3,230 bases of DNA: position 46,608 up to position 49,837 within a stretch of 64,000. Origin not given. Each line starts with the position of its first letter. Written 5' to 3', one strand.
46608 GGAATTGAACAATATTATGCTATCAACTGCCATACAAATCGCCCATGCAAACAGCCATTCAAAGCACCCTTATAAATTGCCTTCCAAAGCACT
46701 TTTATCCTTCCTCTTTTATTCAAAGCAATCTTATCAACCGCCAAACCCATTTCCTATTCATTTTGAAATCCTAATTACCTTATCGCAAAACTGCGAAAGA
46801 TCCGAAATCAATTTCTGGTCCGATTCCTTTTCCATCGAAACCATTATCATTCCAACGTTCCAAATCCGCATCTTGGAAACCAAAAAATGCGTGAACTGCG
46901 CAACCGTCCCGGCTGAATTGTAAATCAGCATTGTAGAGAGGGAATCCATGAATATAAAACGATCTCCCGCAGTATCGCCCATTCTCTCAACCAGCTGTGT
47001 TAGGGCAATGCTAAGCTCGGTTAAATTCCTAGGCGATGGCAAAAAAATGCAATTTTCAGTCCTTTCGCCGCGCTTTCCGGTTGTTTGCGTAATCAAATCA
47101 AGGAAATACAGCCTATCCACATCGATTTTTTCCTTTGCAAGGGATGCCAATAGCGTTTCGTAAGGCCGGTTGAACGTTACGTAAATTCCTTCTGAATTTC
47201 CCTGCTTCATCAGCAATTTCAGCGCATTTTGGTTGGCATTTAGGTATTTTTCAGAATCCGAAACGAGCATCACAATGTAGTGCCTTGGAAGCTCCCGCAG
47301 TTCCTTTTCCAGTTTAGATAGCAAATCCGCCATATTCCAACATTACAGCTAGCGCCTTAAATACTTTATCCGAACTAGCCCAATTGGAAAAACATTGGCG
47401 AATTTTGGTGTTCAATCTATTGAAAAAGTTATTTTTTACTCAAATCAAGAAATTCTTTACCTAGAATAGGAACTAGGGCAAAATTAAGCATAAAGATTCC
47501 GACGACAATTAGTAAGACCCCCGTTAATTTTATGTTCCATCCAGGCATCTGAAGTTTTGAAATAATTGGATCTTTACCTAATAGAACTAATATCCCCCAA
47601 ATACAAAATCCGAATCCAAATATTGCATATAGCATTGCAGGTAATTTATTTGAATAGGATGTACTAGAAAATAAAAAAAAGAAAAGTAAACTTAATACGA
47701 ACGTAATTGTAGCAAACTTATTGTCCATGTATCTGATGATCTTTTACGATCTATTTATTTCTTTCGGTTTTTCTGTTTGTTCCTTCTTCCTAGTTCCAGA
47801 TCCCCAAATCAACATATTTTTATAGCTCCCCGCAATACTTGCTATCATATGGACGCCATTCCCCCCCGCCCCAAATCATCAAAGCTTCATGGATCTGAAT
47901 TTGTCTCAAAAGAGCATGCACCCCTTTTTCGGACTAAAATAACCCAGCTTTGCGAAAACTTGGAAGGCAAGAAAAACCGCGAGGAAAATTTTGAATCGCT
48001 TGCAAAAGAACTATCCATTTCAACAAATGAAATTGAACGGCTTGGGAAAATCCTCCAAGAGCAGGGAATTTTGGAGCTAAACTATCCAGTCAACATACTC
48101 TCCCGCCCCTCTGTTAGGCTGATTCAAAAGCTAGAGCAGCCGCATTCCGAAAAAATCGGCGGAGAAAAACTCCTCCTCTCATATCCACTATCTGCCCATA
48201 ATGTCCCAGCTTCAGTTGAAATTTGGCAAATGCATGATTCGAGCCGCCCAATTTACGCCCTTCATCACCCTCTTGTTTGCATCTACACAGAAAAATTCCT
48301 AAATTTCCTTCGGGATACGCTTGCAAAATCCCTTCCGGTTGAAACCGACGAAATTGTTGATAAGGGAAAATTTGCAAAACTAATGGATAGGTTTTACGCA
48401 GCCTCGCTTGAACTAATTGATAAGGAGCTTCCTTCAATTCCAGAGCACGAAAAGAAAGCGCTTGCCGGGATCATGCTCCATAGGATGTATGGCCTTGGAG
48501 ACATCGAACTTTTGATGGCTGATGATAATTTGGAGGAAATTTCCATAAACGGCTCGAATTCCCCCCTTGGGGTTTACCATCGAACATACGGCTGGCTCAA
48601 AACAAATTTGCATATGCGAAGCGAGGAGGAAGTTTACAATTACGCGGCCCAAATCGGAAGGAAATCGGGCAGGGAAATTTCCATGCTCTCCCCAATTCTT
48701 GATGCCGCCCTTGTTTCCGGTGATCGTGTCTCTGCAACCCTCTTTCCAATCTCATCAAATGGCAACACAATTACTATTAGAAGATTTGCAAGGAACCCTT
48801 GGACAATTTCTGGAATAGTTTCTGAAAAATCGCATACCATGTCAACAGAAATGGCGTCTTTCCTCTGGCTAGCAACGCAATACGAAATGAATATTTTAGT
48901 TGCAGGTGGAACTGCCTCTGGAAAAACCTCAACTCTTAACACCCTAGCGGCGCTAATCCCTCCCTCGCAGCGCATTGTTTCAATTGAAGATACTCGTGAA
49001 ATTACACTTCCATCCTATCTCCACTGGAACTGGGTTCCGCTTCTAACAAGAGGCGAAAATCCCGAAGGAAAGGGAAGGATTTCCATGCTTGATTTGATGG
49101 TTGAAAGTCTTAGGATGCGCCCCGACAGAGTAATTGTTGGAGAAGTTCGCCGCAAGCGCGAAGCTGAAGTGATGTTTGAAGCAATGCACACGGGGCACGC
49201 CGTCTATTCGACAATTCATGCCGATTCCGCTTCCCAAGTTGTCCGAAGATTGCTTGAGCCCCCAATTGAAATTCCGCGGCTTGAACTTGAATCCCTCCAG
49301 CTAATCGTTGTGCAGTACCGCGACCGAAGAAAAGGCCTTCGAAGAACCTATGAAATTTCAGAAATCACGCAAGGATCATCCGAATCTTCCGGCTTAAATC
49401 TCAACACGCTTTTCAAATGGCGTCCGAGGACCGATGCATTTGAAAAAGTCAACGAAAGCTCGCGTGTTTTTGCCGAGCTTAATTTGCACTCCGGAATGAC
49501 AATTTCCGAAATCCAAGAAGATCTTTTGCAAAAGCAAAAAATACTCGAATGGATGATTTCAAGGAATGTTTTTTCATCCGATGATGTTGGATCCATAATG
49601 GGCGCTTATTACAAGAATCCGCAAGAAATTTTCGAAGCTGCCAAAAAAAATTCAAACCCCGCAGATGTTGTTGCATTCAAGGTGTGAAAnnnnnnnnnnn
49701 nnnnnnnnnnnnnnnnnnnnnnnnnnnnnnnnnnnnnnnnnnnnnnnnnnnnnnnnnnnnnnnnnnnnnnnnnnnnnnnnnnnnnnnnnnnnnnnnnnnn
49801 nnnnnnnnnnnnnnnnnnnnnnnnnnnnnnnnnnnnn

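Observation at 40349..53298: Hybrid pilus/archaellum-like assembly locus: KaiC(ArlH)-like ATPase, prepilin paralogues, PilB/ArlI ATPase, split platform protein, and a DUF361-type major pilin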

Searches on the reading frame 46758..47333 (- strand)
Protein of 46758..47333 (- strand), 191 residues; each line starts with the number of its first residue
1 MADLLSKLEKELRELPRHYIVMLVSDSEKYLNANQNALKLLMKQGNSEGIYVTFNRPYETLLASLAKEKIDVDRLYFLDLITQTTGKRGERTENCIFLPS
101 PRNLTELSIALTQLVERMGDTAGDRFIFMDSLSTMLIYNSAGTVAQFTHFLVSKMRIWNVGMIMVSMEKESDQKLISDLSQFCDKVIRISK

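Call 4: search_protein_families(library=pfam, max_evalue=0.01, proteins=[window:46758-47333:-])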
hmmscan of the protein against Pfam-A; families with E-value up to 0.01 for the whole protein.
window:46758-47333:- (191 aa): 3 families
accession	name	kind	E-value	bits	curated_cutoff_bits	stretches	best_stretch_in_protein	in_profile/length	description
PF24336.1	DUF7504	-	1.4e-10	42.3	27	1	36-188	17-178/179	Family of unknown function (DUF7504)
PF06745.19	ATPase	-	4.5e-07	29.9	26.6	1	29-189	32-187/231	KaiC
PF05763.18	DUF835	-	0.00067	19.9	33.1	1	101-166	58-119/136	Protein of unknown function (DUF835)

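Call 8: search_protein_families(library=ncbifam, max_evalue=0.01, proteins=[window:46758-47333:-])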
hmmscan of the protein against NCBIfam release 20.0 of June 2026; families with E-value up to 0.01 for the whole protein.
window:46758-47333:- (191 aa): 0 families

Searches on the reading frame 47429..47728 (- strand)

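Call 4: search_protein_families(library=pfam, max_evalue=0.01, proteins=[window:47429-47728:-])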
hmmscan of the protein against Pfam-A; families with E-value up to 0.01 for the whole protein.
window:47429-47728:- (99 aa): 0 families

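Call 64: search_protein_families(library=pfam, max_evalue=1, proteins=[window:47429-47728:-])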
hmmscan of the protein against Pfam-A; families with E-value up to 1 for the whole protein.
window:47429-47728:- (99 aa): 4 families
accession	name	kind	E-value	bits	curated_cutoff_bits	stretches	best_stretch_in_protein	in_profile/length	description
PF23600.1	DUF7139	-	0.072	13.1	30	1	8-73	39-102/150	Domain of unknown function (DUF7139)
PF11992.13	TgpA_N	-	0.075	12.5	30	1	10-91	105-186/333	TgpA N-terminal domain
PF24648.1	DUF7641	-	0.27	12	27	1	10-81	19-94/125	Domain of unknown function (DUF7641)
PF02656.20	DUF202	-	0.34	11.8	23.4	0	67-85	41-59/68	Domain of unknown function (DUF202)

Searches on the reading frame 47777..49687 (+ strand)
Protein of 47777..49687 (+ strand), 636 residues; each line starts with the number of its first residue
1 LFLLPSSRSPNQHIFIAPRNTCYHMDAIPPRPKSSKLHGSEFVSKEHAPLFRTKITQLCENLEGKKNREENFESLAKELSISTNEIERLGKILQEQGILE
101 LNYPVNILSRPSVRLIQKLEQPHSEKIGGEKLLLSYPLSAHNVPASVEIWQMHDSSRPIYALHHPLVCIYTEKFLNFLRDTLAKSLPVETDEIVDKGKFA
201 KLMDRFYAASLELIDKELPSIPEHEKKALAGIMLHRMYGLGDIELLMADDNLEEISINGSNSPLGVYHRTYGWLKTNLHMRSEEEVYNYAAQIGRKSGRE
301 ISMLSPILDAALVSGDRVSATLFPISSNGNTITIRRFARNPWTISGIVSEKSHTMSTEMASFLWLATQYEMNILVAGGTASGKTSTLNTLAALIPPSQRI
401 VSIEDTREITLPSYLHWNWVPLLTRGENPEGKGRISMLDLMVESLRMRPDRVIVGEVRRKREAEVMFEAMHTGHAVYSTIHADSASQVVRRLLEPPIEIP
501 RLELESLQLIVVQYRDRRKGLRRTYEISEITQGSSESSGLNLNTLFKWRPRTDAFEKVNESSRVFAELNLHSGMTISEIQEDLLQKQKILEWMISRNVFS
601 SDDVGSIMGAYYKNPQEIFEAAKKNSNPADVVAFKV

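Call 4: search_protein_families(library=pfam, max_evalue=0.01, proteins=[window:47777-49687:+])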
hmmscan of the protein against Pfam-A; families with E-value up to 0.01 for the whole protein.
window:47777-49687:+ (636 aa): 1 family
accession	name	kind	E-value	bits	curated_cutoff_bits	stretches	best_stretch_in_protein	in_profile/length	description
PF00437.27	T2SSE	-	1.5e-34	119.8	24.9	1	323-513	99-275/370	Type II/IV secretion system protein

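Call 8: search_protein_families(library=ncbifam, max_evalue=0.01, proteins=[window:47777-49687:+])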
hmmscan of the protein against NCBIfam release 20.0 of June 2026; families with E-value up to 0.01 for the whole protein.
window:47777-49687:+ (636 aa): 18 families
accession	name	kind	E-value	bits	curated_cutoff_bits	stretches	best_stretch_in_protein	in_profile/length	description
NF058587.1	archaellum_moto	equivalog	4.1e-85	286.5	550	1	206-614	113-520/527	archaellum flagellar ATPase motor FlaI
TIGR03819.1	heli_sec_ATPase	hypoth_equivalog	2.4e-49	168.3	373.15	1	228-492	40-297/340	TadA family conjugal transfer-associated ATPase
NF053672.1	bindosome_BasE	exception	2.6e-40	138.6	1000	1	244-512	142-406/512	bindosome assembly system ATPase subunit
TIGR02788.1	VirB11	equivalog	7.5e-39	133.6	249.95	2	356-493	130-263/308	P-type DNA transfer ATPase VirB11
TIGR02782.1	TrbB_P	equivalog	1.1e-30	107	304.55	1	242-492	13-252/303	P-type conjugative transfer ATPase TrbB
NF010475.0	PRK13900.1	equivalog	4.9e-29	101.5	389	1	355-492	145-279/333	type IV secretion system ATPase VirB11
NF010469.0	PRK13894.1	subfamily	8.2e-24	84.5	508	1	295-492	76-264/320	conjugal transfer ATPase TrbB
NF010425.0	PRK13851.1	equivalog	2.7e-22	79.1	461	1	356-493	148-281/344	type IV secretion system protein VirB11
NF010407.0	PRK13833.1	subfamily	3.7e-22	79.2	499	1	300-494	76-261/323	conjugal transfer protein TrbB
NF041000.1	ATPase_ComGA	equivalog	8.9e-22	77.3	300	1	366-513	124-262/267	competence type IV pilus ATPase ComGA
TIGR02538.1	type_IV_pilB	equivalog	1.6e-15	56.7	675.65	1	373-518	319-454/564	type IV-A pilus assembly ATPase PilB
NF007755.0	PRK10436.1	equivalog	2e-15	56.4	617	1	370-517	219-356/465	type II secretion system protein GspE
TIGR01420.1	pilT_fam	subfamily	6.5e-15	55.2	319.1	1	372-494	124-241/343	PilT/PilU family type 4a pilus ATPase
TIGR02533.1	type_II_gspE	equivalog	6.2e-13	48.2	630.25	1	370-515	243-378/486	type II secretion system ATPase GspE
NF053534.1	T4PilAsmATPsTfpB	equivalog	5.5e-12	44.9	850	1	365-494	331-451/584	type IV pilus assembly ATPase TfpB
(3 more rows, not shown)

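Call 10: search_solved_structures(query=window:47777-49687:+, max_evalue=0.001)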
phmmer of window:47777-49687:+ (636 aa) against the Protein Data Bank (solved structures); distinct sequences matched with E-value up to 0.001: 33.
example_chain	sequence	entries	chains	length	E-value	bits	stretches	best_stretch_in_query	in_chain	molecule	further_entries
2oap_1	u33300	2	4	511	1.4e-79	271.4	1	149-616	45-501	Type II secretion system protein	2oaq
4ii7_A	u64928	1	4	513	2.1e-56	194.9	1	236-549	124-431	FlaI ATPase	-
4ihq_A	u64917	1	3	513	1.3e-55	192.2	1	236-549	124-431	FlaI ATPase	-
8rkd_E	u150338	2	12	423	1.7e-42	148.9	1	220-495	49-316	Pilus assembly ATPase CpaF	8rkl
8rjf_A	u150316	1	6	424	1.7e-42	148.9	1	220-495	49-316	Pilus assembly ATPase CpaF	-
9e24_A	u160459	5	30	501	2.8e-42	148.2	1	220-495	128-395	CpaF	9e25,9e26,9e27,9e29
1g6o_A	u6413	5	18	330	2.8e-20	75.5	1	302-492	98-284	CAG-ALPHA | virB11 homolog | Cag-alfa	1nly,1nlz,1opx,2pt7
6bge_A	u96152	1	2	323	2.9e-20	75.5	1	302-492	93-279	VirB11-like protein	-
2gza_A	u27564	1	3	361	5.6e-14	54.7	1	358-492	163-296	Type IV secretion system protein VirB11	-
6gef_A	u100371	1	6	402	1.9e-10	43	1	373-494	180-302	Type IV secretion system protein DotB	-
2eyu_A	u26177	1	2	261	5.9e-09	38.1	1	373-494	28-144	twitching motility protein PilT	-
3jc8_Ba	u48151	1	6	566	8.2e-09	37.7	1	373-518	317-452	Type IV-A pilus assembly ATPase PilB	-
5it5_F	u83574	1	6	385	1e-08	37.4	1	373-499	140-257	ATP binding motif-containing protein PilF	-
5oiu_A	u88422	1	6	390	1e-08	37.3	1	373-499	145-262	Type IV pilus assembly protein PilF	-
2gsz_A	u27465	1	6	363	1.1e-08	37.2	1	372-494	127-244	twitching motility protein PilT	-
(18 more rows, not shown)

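Call 20: find_homologous_proteins(query=window:47849-49687:+, max_evalue=1e-20)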
Query window:47849-49687:+ (612 aa): 6512 proteins with E <= 1e-20 among 8000 candidates; the best 120 are listed.
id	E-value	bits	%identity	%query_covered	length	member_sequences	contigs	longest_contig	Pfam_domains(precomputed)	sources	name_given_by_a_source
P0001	0.0e+0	1163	97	88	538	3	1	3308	PF00437.27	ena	-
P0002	0.0e+0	1032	74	97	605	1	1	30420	PF00437.27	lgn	-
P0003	0.0e+0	1031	74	97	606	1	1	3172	PF00437.27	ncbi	-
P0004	0.0e+0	1028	74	98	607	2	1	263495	PF00437.27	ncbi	-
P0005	2.0e-294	996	74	95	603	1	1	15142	PF00437.27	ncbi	ncbi:MAG: type II/IV secretion system ATPase subunit [Candidatus Micrarchaeota archaeon]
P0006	2.9e-290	982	71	98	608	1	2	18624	PF00437.27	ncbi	ncbi:MAG: type II/IV secretion system ATPase subunit [Candidatus Micrarchaeota archaeon]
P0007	3.9e-233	793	58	95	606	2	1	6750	PF00437.27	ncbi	-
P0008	2.2e-229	781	57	99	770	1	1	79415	PF00437.27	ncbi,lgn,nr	ncbi:MAG: ATPase, T2SS/T4P/T4SS family [Candidatus Micrarchaeota archaeon]|nr:ATPase, T2SS/T4P/T4SS 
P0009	2.6e-229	781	58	96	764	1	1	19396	PF00437.27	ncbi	-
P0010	1.0e-228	779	58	95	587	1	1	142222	PF00437.27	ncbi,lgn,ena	-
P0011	1.2e-228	778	59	94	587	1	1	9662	PF00437.27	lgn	-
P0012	9.2e-228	776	59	94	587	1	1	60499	PF00437.27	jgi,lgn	jgi:flagellar protein FlaI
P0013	2.0e-227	774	59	94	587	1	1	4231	PF00437.27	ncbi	-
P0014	2.5e-227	774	58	94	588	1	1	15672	PF00437.27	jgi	jgi:flagellar protein FlaI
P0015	3.9e-226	770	58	95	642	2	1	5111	PF00437.27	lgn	-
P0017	2.2e-224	764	58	94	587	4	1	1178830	PF00437.27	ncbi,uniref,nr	ncbi:MAG: CpaF family protein [Candidatus Fermentimicrarchaeum limneticum]|uniref:CpaF family protei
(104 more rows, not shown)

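Call 21: find_encoding_contigs(protein=P0004, flank=10000, max_places=1)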
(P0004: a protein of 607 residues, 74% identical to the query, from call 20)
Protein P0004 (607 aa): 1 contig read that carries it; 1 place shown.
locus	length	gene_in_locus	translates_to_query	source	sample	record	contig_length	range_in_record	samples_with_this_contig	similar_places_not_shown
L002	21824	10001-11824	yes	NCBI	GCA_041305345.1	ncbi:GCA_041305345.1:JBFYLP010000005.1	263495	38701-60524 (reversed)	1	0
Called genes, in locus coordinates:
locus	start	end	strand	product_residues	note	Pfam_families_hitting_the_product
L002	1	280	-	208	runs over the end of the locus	-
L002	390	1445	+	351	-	PF02445:NadA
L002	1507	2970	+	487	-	PF00890:FAD_binding_2, PF07992:Pyr_redox_2 (faint), PF02910:Succ_DH_flav_C (weak)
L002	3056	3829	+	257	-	PF13481:AAA_25, PF03796:DnaB_C (faint), PF06745:ATPase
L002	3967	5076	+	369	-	-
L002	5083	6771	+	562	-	-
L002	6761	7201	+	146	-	-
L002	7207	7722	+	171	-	-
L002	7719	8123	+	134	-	-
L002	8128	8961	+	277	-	-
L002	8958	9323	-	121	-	-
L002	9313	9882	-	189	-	PF24336:DUF7504, PF06745:ATPase (weak)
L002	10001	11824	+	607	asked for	PF00437:T2SSE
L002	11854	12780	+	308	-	PF00482:T2SSF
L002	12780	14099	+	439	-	PF00482:T2SSF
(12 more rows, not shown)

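Call 22: find_encoding_contigs(protein=P0008, flank=10000, max_places=1)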
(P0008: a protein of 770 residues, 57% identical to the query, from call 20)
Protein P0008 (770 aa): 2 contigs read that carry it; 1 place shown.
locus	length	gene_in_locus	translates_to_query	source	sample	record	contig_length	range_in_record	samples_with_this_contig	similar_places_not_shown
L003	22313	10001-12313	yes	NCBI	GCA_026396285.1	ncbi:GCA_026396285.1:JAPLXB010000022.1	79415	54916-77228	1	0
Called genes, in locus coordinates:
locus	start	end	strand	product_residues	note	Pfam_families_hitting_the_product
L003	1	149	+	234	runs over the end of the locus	-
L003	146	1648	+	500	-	PF00437:T2SSE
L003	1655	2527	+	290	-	PF00482:T2SSF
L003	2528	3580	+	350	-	PF00482:T2SSF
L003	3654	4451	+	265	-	PF13481:AAA_25 (weak), PF06745:ATPase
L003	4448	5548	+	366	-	-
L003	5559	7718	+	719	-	-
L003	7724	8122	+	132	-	-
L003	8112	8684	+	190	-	-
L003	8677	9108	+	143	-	-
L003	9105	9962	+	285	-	-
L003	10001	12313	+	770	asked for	PF00437:T2SSE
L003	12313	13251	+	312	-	PF00482:T2SSF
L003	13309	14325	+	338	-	PF00482:T2SSF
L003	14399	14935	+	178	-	-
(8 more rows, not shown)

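Call 23: find_encoding_contigs(protein=P0017, flank=10000, max_places=1)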
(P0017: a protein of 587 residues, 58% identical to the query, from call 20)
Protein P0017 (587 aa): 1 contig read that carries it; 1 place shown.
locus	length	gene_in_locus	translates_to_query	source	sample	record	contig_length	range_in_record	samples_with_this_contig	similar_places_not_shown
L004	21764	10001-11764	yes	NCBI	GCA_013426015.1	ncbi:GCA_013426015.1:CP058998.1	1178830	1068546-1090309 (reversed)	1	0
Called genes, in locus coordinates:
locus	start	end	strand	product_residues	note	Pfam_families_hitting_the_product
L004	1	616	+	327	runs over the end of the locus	PF12679:ABC2_membrane_2, PF12698:ABC2_membrane_3, PF01061:ABC2_membrane (weak)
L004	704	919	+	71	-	-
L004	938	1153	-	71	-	-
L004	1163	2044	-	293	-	PF23023:Anti-Pycsar_Apyc1, PF13691:Lactamase_B_4, PF00753:Lactamase_B (weak), PF12706:Lactamase_B_2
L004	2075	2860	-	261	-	PF01656:CbiA, PF02374:ArsA_ATPase (faint), PF06564:CBP_BcsQ, PF10609:ParA, PF13500:AAA_26 (faint), PF13614:AAA_31, PF00142:Fer4_NifH (weak)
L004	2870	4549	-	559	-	-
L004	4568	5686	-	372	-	-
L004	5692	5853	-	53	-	-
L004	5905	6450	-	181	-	-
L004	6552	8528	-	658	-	-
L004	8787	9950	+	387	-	PF12323:HTH_OrfB_IS605, PF01385:OrfB_IS605, PF07282:Cas12f1-like_TNB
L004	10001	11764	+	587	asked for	PF00437:T2SSE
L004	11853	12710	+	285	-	PF00482:T2SSF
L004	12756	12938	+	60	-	-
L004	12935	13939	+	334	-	PF00482:T2SSF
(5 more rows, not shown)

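Call 25: find_related_loci(query=A1, collection=genome_contigs, flank=10000)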
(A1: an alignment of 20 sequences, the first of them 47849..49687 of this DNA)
Query A1 (612 aa) in genome_contigs; peptide patterns used: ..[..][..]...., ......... (x = any residue, [..] = any of these).
600 stretches matched a pattern (row limit reached: there are more); 489 encode a relative of the query (tblastn E <= 1e-3); the best 80 are kept; 80 distinct loci.
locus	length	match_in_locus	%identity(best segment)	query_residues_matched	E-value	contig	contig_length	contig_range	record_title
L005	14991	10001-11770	77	12-601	0e+0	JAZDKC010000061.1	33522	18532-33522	MAG: Candidatus Micrarchaeota archaeon isolate MEGAHIT-group-0.512 k141_6900792, whole genome shotgun sequence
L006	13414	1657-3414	74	25-610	0e+0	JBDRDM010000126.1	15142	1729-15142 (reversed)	MAG: Candidatus Micrarchaeota archaeon isolate MEGAHIT-group-1.248 k141_6167551, whole genome shotgun sequence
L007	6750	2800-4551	58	26-609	0e+0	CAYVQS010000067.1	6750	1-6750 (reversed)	MAG TPA_asm: Candidatus Micrarchaeota archaeon isolate SRP062349_co5_86 genome assembly, contig: NODE_6844_length_6750_c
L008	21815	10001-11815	57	7-611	0e+0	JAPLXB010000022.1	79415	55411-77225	MAG: Candidatus Micrarchaeota archaeon isolate LacPavin_0920_SED4_MAG_58_19 LacPavin_0920_SED4_scaffold_400468, whole ge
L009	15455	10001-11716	57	25-599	0e+0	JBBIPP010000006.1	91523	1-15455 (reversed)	MAG: archaeon isolate QH2F170213_bin_305 NODE_77_length_91523_cov_12.493812, whole genome shotgun sequence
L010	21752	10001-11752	56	18-604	0e+0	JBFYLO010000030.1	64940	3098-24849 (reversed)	MAG: Candidatus Micrarchaeota archaeon isolate PPR_0038 k121_5383282, whole genome shotgun sequence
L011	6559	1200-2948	56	18-601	0e+0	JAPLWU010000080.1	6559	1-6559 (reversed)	MAG: Candidatus Micrarchaeota archaeon isolate LacPavin_0920_SED3_MAG_54_8 LacPavin_0920_SED3_scaffold_2124410, whole ge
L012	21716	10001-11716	58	26-600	0e+0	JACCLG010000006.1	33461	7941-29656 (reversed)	MAG: Candidatus Micrarchaeota archaeon isolate Sv174 k141_3711645, whole genome shotgun sequence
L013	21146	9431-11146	53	29-608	0e+0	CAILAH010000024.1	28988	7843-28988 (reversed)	uncultured Candidatus Micrarchaeota archaeon isolate AlinenSediments_bin-3077 genome assembly, contig: bin-3077:24/70, w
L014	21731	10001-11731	52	22-604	0e+0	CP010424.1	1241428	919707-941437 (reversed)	MAG: archaeon GW2011_AR10 chromosome, complete genome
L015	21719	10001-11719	51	27-604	0e+0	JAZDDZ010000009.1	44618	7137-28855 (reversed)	MAG: Candidatus Iainarchaeum archaeon isolate MEGAHIT-group-0.115 k141_11816536, whole genome shotgun sequence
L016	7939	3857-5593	51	27-609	0e+0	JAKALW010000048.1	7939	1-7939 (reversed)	MAG: Candidatus Micrarchaeota archaeon isolate WY5.bin13 NODE_16931_length_7939_cov_0.981951, whole genome shotgun seque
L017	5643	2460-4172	51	26-601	0e+0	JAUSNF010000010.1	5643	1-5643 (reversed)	MAG: Candidatus Burarchaeum sp. isolate E19_metabat.bin.22 E19_k141_18837, whole genome shotgun sequence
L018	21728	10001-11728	50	22-602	0e+0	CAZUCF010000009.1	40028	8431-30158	MAG TPA_asm: uncultured archaeon isolate SRP263991_co2_249 genome assembly, contig: NODE_858_length_40028_cov_16.143972,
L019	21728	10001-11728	50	27-607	0e+0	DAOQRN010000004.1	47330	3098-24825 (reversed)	MAG TPA_asm: archaeon isolate AMR_MDS_1191 NODE_364_length_47330_cov_7.107224, whole genome shotgun sequence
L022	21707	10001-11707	51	26-600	0e+0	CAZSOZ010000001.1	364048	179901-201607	MAG TPA_asm: uncultured archaeon isolate SRP141376_co4_183 genome assembly, contig: NODE_7_length_364048_cov_12.630847,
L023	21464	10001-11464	55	106-596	0e+0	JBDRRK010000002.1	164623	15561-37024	MAG: archaeon isolate MEGAHIT-group-2.92 k141_180545, whole genome shotgun sequence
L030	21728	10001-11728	48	26-608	1e-179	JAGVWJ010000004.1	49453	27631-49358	Candidatus Micrarchaeota archaeon isolate RIFCSPLOWO2_12_FULL_37_11 rifcsplowo2_12_scaffold_1216, whole genome shotgun s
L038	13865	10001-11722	47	26-608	4e-175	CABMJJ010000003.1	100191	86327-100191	uncultured archaeon isolate LFW-283_2 genome assembly, contig: LFW2832_11, whole genome shotgun sequence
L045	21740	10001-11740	45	22-612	2e-166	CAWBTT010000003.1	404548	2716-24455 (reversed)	MAG: uncultured Candidatus Micrarchaeota archaeon isolate MFD03804.bin.2.25 genome assembly, contig: contig_19076, whole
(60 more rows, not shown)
